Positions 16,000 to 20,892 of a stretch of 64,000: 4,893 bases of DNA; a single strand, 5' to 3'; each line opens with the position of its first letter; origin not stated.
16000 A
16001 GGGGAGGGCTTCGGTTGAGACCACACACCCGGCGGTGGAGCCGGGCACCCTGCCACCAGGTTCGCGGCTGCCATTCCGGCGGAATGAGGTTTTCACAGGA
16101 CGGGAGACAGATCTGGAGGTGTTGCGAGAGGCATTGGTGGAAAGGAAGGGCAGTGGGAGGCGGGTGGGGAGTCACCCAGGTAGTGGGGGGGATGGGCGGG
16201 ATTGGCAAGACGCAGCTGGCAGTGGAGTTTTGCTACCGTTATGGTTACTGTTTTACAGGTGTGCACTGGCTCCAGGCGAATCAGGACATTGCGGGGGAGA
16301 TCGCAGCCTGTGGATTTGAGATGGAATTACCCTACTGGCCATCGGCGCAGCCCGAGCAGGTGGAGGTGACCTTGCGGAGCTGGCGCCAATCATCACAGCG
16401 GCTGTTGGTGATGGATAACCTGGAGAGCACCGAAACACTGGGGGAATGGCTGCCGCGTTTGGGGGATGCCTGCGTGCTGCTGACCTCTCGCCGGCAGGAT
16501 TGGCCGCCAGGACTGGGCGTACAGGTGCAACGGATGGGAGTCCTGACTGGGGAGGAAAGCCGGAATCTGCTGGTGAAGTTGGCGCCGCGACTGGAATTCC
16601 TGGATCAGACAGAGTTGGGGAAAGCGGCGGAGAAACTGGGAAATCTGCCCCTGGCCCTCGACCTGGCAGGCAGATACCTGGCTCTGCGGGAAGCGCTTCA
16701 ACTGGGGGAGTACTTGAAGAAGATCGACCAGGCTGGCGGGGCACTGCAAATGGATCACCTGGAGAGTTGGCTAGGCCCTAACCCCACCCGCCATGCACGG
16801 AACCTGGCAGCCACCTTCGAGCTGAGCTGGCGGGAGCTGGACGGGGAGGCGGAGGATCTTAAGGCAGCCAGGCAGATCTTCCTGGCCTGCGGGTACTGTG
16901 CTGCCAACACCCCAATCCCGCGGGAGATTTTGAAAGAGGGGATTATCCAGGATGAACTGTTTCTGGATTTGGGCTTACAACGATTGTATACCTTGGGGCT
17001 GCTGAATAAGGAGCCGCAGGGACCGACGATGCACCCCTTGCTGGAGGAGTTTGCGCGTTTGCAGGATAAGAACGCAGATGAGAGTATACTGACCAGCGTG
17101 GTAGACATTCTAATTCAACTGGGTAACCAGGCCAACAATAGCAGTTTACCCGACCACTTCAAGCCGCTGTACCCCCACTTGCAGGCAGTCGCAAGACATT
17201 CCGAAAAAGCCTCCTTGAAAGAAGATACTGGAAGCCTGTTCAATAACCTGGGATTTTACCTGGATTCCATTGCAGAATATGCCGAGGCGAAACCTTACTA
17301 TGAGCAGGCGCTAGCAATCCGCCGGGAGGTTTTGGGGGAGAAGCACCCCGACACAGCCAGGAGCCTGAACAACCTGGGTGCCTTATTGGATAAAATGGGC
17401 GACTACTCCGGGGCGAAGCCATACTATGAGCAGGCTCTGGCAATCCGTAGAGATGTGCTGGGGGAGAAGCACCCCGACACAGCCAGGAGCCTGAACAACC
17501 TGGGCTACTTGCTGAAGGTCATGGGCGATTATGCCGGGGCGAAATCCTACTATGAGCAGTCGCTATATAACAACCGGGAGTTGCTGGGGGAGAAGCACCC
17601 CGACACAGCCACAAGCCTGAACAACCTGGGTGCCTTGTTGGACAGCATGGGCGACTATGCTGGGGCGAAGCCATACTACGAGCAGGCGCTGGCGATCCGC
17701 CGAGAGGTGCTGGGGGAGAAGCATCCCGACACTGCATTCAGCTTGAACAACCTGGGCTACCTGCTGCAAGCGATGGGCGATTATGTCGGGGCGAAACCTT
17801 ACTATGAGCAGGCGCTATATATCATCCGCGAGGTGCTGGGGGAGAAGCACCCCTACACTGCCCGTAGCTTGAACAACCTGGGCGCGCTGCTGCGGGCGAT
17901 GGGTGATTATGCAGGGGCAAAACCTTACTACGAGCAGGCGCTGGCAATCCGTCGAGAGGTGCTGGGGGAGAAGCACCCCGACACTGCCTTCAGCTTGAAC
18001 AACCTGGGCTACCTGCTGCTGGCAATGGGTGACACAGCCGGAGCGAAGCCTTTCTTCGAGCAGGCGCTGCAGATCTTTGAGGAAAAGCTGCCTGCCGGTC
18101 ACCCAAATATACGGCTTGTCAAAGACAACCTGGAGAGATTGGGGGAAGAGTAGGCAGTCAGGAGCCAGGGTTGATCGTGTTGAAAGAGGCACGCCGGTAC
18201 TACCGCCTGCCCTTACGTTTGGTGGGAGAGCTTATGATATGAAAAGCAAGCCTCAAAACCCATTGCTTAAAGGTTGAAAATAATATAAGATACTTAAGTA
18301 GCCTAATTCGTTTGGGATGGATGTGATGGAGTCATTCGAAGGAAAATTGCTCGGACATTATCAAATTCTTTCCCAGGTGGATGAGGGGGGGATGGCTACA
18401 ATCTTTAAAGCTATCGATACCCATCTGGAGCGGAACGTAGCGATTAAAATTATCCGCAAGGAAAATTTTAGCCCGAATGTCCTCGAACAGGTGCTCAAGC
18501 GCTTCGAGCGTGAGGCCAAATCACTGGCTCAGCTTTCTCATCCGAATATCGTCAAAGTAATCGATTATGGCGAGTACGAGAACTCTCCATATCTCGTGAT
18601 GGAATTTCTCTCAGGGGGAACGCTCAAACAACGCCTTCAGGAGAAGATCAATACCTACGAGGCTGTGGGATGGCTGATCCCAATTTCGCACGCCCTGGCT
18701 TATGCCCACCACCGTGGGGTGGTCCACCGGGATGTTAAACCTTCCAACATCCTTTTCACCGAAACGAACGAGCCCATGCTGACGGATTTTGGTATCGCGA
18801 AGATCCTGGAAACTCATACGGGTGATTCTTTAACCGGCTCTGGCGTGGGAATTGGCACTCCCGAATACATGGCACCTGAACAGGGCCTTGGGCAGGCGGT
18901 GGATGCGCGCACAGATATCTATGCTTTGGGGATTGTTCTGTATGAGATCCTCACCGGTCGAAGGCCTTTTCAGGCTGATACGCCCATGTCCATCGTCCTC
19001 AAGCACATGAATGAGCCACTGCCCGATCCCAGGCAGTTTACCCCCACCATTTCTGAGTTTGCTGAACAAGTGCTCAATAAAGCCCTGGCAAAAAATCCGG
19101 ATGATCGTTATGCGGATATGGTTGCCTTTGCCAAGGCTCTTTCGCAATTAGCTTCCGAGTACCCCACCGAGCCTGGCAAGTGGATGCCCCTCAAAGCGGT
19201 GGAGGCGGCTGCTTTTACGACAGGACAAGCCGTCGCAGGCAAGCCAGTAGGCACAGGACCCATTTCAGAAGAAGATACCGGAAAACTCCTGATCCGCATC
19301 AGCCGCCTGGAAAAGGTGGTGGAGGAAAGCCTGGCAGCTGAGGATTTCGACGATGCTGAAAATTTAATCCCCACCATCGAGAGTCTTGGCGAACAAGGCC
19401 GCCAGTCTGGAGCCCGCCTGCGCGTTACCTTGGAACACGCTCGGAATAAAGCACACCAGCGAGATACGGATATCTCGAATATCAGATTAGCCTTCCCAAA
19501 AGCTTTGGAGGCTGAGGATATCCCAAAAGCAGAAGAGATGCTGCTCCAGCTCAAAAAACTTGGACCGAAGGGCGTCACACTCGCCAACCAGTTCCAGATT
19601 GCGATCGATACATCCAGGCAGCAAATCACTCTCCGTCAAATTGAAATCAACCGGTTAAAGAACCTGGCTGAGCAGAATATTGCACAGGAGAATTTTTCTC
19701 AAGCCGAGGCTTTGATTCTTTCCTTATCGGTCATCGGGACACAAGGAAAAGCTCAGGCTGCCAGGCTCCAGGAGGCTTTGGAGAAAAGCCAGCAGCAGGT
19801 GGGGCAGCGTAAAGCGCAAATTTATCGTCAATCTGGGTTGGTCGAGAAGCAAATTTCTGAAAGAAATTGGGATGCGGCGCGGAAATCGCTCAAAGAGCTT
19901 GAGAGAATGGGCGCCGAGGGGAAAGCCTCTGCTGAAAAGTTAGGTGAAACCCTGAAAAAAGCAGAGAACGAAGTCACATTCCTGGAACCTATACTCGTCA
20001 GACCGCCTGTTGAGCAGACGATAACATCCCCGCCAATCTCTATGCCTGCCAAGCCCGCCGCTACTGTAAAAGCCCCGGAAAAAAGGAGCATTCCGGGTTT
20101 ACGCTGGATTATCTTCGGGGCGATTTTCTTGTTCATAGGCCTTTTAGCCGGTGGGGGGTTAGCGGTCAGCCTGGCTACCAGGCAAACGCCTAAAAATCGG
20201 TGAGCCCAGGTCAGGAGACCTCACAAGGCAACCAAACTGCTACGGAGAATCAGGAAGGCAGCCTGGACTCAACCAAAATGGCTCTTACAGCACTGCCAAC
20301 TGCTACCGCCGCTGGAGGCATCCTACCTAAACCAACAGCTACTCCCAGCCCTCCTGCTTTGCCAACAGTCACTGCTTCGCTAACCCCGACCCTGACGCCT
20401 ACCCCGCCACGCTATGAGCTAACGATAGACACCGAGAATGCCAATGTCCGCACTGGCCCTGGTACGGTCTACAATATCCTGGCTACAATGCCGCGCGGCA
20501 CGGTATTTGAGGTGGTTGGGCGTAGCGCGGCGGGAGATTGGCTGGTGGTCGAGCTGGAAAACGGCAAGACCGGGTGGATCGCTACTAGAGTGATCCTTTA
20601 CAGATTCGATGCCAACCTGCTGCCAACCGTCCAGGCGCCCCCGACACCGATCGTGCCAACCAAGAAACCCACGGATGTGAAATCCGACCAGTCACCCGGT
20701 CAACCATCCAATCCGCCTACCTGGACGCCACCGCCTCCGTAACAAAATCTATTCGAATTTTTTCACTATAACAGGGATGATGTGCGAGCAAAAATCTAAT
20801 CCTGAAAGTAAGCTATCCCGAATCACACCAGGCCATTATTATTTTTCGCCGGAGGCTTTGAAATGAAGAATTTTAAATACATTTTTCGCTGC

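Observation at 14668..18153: Two-gene apoptosis-like module: TIR-like/CHAT protease plus NB-ARC-TPR STAND NTPase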

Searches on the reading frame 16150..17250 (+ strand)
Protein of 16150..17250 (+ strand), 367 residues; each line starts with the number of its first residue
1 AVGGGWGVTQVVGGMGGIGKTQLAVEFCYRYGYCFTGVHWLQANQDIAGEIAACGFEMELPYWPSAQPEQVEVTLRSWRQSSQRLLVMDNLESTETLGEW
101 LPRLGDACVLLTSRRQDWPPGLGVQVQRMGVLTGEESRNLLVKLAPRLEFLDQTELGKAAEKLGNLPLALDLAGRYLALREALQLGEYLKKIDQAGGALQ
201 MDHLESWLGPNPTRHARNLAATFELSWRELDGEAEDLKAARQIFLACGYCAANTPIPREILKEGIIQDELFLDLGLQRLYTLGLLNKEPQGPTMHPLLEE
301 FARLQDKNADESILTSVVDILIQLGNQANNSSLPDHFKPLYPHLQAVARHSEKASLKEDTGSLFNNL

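Call 9: search_protein_families(library=pfam, proteins=[window:16150-17250:+], max_evalue=10)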
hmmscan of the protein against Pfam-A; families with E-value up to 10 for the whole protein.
window:16150-17250:+ (367 aa): 2 families
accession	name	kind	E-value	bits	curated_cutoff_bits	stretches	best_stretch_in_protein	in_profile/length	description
PF00931.28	NB-ARC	-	2.5e-05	24.1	23.5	1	12-184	23-212/248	NB-ARC domain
PF05729.18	NACHT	-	0.11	12.8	26.7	1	11-119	4-134/167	NACHT domain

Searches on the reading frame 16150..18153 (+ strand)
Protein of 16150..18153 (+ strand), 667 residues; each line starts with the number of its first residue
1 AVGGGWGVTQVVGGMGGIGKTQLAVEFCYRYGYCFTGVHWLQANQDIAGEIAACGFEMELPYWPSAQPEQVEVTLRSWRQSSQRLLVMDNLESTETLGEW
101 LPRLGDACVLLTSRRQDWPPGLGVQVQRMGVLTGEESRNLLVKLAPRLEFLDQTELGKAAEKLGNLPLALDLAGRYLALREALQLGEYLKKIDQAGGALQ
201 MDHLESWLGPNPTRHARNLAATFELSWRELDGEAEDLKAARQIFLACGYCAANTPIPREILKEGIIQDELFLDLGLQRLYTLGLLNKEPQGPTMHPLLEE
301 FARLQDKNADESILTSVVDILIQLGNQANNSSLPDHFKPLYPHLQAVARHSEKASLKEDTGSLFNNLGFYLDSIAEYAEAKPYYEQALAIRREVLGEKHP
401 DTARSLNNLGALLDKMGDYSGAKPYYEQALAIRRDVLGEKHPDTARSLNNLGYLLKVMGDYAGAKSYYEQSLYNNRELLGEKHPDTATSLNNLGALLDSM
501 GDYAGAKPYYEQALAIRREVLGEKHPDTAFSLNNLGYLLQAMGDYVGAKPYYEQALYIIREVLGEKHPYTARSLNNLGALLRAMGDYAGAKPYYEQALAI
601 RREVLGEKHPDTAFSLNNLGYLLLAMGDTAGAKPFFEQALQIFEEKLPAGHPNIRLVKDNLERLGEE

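Call 7: search_protein_families(library=pfam, proteins=[window:16150-18153:+], max_evalue=0.01)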
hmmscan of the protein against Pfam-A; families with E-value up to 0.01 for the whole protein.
window:16150-18153:+ (667 aa): 20 families
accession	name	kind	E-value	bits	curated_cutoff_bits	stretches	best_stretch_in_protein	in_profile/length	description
PF13424.12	TPR_12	-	1.9e-99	326.4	30.1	6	527-603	1-77/77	Tetratricopeptide repeat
PF13374.12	TPR_10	-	8.4e-94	305.7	27.5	7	570-611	1-42/42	Tetratricopeptide repeat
PF00515.34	TPR_1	-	9e-41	136.5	27.8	6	403-434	1-32/34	Tetratricopeptide repeat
PF24885.1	TPR_NPHP3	-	1.5e-40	139.6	100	4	354-466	92-204/239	Nephrocystin-3 TPR domain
PF13181.12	TPR_8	-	3.7e-38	126.9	25.7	6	403-435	1-33/34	Tetratricopeptide repeat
PF07719.23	TPR_2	-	2.2e-34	115.2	27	6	571-601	1-31/34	Tetratricopeptide repeat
PF13176.12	TPR_7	-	1.1e-23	81.7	27.9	3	405-437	1-33/36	Tetratricopeptide repeat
PF13431.12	TPR_17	-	6.2e-16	57.7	24.4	0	607-632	7-32/34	Tetratricopeptide repeat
PF14559.12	TPR_19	-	1.5e-11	44.8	25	0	376-435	6-57/68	Tetratricopeptide repeat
PF17874.7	TPR_MalT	-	1.6e-11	44.5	45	2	523-644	74-192/336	MalT-like TPR region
PF13432.12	TPR_16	-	3.9e-10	40.4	32.7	1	577-642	3-60/65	Tetratricopeptide repeat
PF13428.12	TPR_14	-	1.4e-09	38.1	23.5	0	576-600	6-30/44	Tetratricopeptide repeat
PF13174.12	TPR_6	-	1.9e-07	31.7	26.3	0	619-642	6-29/33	Tetratricopeptide repeat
PF13371.12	TPR_9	-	2.8e-05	24.5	35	0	399-433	25-59/73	Tetratricopeptide repeat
PF00931.28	NB-ARC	-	9.2e-05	22.2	23.5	1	12-184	23-212/248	NB-ARC domain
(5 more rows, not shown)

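Call 8: search_protein_families(library=padloc, proteins=[window:16150-18153:+], max_evalue=0.01)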
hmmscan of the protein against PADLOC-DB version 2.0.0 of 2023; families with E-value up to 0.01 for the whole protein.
window:16150-18153:+ (667 aa): 3 families
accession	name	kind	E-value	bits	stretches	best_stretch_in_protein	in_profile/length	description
PDLC01169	TPR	-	7.6e-22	75.9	4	463-562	84-182/252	TPR repeats containing protein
PDLC01171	TPR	-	8.3e-11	39.5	1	489-642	143-282/504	TPR repeats containing protein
PDLC01078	C3a156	-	0.003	15.2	0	501-571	57-126/268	oxidoreductase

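Call 10: search_protein_families(library=ncbifam, proteins=[window:16150-18153:+], max_evalue=1)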
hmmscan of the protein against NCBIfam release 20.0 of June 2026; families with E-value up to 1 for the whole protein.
window:16150-18153:+ (667 aa): 19 families
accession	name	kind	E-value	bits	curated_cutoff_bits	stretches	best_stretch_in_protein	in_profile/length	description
NF040586.1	FxSxx_TPR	equivalog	6.5e-91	306.1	300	1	9-660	27-687/830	FxSxx-COOH system tetratricopeptide repeat protein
NF041717.1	HaaA_phane_TPR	equivalog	9e-34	116.7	1125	3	365-562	676-865/882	cyclophane-containing RiPP biosynthesis TPR protein HaaT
TIGR02521.1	type_IV_pilW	equivalog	1.4e-22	80.4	154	4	525-643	61-165/234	type IV pilus biogenesis/stability protein PilW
TIGR02917.1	PEP_TPR_lipo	equivalog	4.5e-20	71.2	312.2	6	386-435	449-497/899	XrtA/PEP-CTERM system TPR-repeat protein PrsT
NF002725.1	PRK02603.1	equivalog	1.3e-12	48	143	5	374-466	48-127/173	photosystem I assembly protein Ycf3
NF053617.1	SARPRegAfsRStmc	equivalog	2.4e-12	45.7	1430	2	446-655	777-978/986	SARP-family global regulator AfsR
TIGR02425.1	decarb_PcaC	equivalog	1.9e-11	44.1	155.7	0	509-531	4-26/123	4-carboxymuconolactone decarboxylase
NF033920.0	C39_PA2778_fam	equivalog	6.5e-11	42.1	150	3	586-642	198-253/255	PA2778 family cysteine peptidase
NF051488.1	bifunc_PcaDC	exception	2e-09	37.1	390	1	576-613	241-278/375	bifunctional 3-oxoadipate enol-lactonase/4-carboxymuconolactone decarboxylase PcaDC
TIGR00540.1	TPR_hemY_coli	hypoth_equivalog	1.7e-08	33.7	142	2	377-471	300-385/385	heme biosynthesis-associated TPR protein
NF053520.1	HK_Porph_FimS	equivalog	4.4e-08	31.8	600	2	376-435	139-196/618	sensor histidine kinase FimS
NF033758.1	gliding_GltE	equivalog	1.2e-06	27.8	225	1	400-472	83-147/411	adventurous gliding motility TPR repeat lipoprotein GltE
NF052312.1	T9SS_PorW_SprE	equivalog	1.9e-06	26.8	250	2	452-516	297-357/716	type IX secretion system periplasmic lipoprotein PorW/SprE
TIGR02795.1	tol_pal_ybgF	equivalog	4.9e-06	27.1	90.1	1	566-640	34-103/119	tol-pal system protein YbgF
NF041399.1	XopAD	subfamily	2.2e-05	21.9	2000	1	366-642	586-861/2133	XopAD/skwp family type III secretion system effector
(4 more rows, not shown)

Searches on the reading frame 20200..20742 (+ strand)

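Call 7: search_protein_families(library=pfam, proteins=[window:20200-20742:+], max_evalue=0.01)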
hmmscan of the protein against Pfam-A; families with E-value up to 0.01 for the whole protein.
window:20200-20742:+ (180 aa): 2 families
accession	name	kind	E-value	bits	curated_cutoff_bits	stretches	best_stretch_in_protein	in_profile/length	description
PF08239.17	SH3_3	-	2.9e-12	47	27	1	80-130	2-51/54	Bacterial SH3 domain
PF06347.19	SH3_4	-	9.6e-07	28.9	24.1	1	79-130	3-52/56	Bacterial SH3 domain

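Call 8: search_protein_families(library=padloc, proteins=[window:20200-20742:+], max_evalue=0.01)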
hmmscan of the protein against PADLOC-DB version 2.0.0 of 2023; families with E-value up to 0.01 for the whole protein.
window:20200-20742:+ (180 aa): 0 families
